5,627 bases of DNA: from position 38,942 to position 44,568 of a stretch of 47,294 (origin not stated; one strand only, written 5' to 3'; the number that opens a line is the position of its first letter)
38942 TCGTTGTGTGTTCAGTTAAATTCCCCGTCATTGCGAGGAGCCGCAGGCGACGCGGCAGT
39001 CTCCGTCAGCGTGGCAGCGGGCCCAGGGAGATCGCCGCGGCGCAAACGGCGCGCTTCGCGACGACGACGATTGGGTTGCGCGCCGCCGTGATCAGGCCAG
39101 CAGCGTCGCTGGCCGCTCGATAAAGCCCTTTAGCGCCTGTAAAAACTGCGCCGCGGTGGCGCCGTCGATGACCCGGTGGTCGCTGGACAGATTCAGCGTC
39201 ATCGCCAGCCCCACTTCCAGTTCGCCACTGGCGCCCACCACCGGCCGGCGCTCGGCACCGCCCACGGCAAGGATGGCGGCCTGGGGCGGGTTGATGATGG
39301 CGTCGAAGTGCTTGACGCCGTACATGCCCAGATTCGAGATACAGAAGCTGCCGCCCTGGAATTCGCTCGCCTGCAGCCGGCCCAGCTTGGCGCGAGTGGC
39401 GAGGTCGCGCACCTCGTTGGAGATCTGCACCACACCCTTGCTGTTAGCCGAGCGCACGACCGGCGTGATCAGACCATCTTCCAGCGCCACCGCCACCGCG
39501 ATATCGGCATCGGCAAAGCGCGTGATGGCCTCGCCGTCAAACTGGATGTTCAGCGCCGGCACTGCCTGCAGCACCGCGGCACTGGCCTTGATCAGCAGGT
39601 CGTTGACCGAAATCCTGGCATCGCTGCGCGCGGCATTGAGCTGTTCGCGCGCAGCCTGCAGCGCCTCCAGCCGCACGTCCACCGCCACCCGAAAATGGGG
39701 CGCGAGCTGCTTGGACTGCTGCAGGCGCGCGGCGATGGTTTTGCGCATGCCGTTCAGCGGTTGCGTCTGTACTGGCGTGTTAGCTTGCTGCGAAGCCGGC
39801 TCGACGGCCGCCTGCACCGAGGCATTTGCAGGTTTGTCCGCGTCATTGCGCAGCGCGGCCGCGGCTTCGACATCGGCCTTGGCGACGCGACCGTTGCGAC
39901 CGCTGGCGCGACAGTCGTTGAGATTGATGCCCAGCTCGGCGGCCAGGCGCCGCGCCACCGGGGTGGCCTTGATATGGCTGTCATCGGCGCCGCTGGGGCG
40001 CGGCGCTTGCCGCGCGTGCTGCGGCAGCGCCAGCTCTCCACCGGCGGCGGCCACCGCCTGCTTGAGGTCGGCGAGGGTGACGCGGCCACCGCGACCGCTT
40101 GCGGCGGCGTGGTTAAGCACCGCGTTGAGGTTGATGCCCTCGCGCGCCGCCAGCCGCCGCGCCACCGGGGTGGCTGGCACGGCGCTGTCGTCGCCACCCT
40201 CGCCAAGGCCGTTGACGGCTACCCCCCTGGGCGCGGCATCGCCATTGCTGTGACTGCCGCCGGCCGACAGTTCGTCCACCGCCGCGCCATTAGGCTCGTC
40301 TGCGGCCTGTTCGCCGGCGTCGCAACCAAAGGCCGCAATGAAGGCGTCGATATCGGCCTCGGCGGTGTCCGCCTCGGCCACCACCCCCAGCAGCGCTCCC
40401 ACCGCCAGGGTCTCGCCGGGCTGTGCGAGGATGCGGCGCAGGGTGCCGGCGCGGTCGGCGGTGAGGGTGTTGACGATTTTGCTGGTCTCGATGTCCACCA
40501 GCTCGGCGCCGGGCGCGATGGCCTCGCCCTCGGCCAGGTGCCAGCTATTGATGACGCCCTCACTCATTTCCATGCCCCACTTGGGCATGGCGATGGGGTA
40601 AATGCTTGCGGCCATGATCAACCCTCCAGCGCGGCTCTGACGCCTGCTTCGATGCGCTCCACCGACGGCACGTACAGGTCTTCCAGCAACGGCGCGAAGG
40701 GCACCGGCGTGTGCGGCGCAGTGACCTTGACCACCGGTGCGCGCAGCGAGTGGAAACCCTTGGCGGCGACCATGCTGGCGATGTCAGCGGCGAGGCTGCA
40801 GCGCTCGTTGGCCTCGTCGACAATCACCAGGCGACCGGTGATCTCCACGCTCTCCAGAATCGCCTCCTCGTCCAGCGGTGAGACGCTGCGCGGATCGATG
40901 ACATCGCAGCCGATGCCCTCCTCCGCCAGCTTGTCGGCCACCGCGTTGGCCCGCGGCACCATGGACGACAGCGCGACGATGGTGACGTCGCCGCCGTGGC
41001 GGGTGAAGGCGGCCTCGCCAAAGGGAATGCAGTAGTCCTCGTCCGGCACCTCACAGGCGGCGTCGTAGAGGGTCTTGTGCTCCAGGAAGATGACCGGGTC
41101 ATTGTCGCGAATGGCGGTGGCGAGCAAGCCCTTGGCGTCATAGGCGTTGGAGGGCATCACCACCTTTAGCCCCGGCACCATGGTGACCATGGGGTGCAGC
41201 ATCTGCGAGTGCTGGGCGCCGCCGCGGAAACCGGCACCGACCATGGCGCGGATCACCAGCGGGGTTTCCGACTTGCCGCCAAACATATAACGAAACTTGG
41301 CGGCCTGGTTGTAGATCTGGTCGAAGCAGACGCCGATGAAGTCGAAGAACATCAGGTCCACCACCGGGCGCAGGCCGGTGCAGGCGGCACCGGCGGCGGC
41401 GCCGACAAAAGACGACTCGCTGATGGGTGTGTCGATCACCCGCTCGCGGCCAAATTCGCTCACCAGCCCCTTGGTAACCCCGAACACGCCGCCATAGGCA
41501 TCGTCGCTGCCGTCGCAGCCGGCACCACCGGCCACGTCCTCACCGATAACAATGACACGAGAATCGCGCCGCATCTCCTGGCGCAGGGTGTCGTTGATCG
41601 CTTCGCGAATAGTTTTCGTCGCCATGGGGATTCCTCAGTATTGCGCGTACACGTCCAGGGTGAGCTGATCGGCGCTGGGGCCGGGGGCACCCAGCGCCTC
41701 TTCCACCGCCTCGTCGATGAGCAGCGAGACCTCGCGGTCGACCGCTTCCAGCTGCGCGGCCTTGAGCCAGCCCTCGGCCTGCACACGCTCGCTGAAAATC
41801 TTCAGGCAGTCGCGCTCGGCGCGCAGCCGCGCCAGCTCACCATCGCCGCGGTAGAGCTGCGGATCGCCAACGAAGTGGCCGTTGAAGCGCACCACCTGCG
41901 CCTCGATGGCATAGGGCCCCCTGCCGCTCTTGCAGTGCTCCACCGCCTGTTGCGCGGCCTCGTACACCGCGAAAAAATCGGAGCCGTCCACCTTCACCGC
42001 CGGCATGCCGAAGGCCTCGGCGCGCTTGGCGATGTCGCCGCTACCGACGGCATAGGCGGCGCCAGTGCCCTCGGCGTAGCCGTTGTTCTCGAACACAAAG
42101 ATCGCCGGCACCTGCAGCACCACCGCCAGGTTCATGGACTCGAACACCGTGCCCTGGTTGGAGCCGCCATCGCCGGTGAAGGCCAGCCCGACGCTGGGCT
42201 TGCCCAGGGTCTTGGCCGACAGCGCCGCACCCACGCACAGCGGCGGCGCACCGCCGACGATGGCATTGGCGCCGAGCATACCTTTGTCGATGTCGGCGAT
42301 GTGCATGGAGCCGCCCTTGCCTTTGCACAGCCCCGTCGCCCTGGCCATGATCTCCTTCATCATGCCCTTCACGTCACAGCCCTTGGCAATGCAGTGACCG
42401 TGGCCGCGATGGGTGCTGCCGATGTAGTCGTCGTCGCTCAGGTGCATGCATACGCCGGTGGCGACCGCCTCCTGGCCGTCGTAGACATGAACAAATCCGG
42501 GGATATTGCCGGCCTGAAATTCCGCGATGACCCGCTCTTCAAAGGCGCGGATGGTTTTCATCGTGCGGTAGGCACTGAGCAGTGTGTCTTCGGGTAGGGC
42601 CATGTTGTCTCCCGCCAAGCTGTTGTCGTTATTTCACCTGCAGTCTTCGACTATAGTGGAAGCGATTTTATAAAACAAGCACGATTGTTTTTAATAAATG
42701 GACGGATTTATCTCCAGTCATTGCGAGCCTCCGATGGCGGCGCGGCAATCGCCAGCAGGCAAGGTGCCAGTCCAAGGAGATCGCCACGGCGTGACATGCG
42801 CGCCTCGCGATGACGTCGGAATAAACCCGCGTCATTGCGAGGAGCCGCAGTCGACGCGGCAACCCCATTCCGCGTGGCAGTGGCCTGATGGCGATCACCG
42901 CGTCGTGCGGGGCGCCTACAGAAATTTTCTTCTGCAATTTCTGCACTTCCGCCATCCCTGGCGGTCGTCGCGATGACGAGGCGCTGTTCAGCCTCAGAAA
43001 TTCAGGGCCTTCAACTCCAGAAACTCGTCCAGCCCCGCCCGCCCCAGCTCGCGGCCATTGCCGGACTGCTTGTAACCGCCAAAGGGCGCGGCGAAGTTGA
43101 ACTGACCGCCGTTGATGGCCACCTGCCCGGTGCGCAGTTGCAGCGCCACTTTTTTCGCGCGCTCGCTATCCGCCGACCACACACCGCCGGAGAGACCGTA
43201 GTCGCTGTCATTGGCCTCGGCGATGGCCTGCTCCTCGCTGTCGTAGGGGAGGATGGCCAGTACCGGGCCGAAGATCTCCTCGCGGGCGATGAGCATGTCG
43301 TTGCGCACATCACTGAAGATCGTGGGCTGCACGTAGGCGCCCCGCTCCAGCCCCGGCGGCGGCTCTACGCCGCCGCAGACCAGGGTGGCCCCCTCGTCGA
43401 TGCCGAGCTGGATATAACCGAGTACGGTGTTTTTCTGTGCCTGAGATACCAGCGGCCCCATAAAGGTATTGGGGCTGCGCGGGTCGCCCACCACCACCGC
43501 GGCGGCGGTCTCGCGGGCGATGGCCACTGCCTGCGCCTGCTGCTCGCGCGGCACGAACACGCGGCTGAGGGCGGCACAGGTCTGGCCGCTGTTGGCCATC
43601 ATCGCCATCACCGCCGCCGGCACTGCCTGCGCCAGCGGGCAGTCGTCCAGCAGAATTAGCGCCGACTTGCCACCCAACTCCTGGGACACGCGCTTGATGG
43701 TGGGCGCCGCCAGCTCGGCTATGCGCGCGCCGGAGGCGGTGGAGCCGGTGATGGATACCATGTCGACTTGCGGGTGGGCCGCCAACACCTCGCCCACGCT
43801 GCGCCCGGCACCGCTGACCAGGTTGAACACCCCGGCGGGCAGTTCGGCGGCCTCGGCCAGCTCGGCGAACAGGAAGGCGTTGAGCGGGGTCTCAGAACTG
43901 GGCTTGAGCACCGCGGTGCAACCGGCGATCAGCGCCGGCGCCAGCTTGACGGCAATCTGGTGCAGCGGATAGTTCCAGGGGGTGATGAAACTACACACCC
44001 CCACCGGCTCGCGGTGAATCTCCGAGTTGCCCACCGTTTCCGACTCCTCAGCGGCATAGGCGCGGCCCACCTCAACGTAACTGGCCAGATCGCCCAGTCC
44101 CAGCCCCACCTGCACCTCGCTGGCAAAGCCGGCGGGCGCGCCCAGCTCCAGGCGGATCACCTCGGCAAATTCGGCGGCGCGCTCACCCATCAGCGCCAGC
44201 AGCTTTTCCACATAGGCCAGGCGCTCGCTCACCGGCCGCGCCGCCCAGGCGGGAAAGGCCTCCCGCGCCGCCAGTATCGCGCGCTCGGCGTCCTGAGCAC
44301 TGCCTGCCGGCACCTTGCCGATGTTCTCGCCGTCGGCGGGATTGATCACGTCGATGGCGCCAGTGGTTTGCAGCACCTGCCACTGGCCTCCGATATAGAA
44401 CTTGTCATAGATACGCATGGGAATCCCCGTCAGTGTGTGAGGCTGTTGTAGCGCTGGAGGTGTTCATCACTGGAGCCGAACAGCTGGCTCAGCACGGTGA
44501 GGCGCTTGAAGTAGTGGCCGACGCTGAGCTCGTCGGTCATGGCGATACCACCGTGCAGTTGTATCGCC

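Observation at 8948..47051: An AT-rich inverted repeat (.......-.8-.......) occurs 8 times, always in a promoter region of the catabolic cluster, suggesting a single-regulator regulon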

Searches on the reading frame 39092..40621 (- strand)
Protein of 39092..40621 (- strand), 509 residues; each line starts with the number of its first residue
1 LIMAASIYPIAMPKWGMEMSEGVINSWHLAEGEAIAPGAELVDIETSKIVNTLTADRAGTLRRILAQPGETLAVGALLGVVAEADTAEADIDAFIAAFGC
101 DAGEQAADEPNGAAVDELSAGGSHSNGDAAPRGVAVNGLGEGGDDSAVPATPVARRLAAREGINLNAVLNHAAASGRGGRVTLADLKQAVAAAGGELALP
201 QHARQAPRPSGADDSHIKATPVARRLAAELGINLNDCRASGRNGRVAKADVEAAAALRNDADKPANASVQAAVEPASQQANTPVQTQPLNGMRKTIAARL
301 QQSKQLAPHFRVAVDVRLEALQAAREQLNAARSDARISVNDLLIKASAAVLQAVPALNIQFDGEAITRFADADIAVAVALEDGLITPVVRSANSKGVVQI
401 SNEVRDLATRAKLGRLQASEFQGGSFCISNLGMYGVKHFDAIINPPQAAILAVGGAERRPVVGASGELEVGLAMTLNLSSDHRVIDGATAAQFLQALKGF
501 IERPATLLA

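Call 9: search_protein_families(library=pfam, proteins=[window:39092-40621:-])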
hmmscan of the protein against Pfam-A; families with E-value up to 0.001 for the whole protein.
window:39092-40621:- (509 aa): 3 families
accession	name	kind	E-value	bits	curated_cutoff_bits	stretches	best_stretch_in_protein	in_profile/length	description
PF00198.28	2-oxoacid_dh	-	1.9e-80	270.1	23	1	284-508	4-231/232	2-oxoacid dehydrogenases acyltransferase (catalytic domain)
PF02817.22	E3_binding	-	9.3e-24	83.8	23.7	2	217-252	1-36/36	e3 binding domain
PF00364.28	Biotin_lipoyl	-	1.2e-10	41.5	22.1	1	10-79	3-71/73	Biotin-requiring enzyme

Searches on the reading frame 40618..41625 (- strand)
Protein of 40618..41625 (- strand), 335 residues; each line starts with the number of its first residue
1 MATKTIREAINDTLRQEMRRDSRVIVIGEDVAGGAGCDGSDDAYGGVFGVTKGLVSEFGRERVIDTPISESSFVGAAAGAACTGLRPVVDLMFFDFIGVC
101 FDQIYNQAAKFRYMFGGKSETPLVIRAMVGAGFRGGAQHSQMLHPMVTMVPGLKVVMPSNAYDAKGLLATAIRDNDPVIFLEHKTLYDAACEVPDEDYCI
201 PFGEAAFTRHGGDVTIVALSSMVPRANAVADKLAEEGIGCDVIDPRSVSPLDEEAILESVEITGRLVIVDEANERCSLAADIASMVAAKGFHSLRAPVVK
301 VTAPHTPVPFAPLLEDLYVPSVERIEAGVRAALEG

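Call 9: search_protein_families(library=pfam, proteins=[window:40618-41625:-])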
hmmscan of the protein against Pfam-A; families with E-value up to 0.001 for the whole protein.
window:40618-41625:- (335 aa): 2 families
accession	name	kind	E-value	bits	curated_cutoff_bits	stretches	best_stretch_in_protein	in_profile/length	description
PF02779.29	Transket_pyr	-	4.3e-49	166.9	27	1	5-187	4-172/174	Transketolase, pyrimidine binding domain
PF02780.25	Transketolase_C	-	2e-37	128.3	25.9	1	203-325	1-124/124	Transketolase, C-terminal domain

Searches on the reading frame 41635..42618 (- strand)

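Call 9: search_protein_families(library=pfam, proteins=[window:41635-42618:-])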
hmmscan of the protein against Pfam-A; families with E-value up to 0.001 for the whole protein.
window:41635-42618:- (327 aa): 1 family
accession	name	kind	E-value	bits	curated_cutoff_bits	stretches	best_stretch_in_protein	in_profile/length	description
PF00676.26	E1_dh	-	2.4e-85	286.5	22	1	19-313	2-296/300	Dehydrogenase E1 component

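Call 19: search_protein_families(library=ncbifam, proteins=[window:41635-42618:-], max_evalue=0.00001)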
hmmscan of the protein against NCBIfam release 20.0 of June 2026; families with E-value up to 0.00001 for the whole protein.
window:41635-42618:- (327 aa): 4 families
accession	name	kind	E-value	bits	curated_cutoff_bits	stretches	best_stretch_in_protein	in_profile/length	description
TIGR03182.1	PDH_E1_alph_y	equivalog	1.7e-96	322.8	393.85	1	11-325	2-315/315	pyruvate dehydrogenase (acetyl-transferring) E1 component subunit alpha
TIGR03181.1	PDH_E1_alph_x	equivalog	1.5e-60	204.9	411.35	1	7-326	20-329/341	pyruvate dehydrogenase (acetyl-transferring) E1 component subunit alpha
NF004559.0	PRK05899.2-5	equivalog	4.8e-10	38.3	488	1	126-244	133-249/627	transketolase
NF004556.0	PRK05899.2-2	equivalog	9.2e-07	27.5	575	1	128-243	134-245/639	transketolase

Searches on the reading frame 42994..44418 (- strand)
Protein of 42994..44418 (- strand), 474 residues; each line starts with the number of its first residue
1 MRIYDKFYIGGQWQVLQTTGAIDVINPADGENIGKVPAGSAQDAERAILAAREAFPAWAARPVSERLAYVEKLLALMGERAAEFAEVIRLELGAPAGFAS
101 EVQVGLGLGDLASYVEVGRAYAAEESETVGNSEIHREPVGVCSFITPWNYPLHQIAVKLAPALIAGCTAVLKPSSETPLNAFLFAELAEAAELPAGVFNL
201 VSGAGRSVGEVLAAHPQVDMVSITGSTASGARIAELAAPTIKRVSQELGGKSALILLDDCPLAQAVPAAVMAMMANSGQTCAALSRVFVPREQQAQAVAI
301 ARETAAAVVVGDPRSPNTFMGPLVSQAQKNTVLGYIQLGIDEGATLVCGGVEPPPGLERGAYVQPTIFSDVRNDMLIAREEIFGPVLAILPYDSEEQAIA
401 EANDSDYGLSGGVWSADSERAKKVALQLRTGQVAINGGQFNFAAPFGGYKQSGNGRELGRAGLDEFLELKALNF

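Call 9: search_protein_families(library=pfam, proteins=[window:42994-44418:-])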
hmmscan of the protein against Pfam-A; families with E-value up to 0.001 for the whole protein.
window:42994-44418:- (474 aa): 1 family
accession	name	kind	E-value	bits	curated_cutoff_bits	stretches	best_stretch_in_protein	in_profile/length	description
PF00171.27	Aldedh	-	6.5e-158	526.5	23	1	20-471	7-460/461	Aldehyde dehydrogenase family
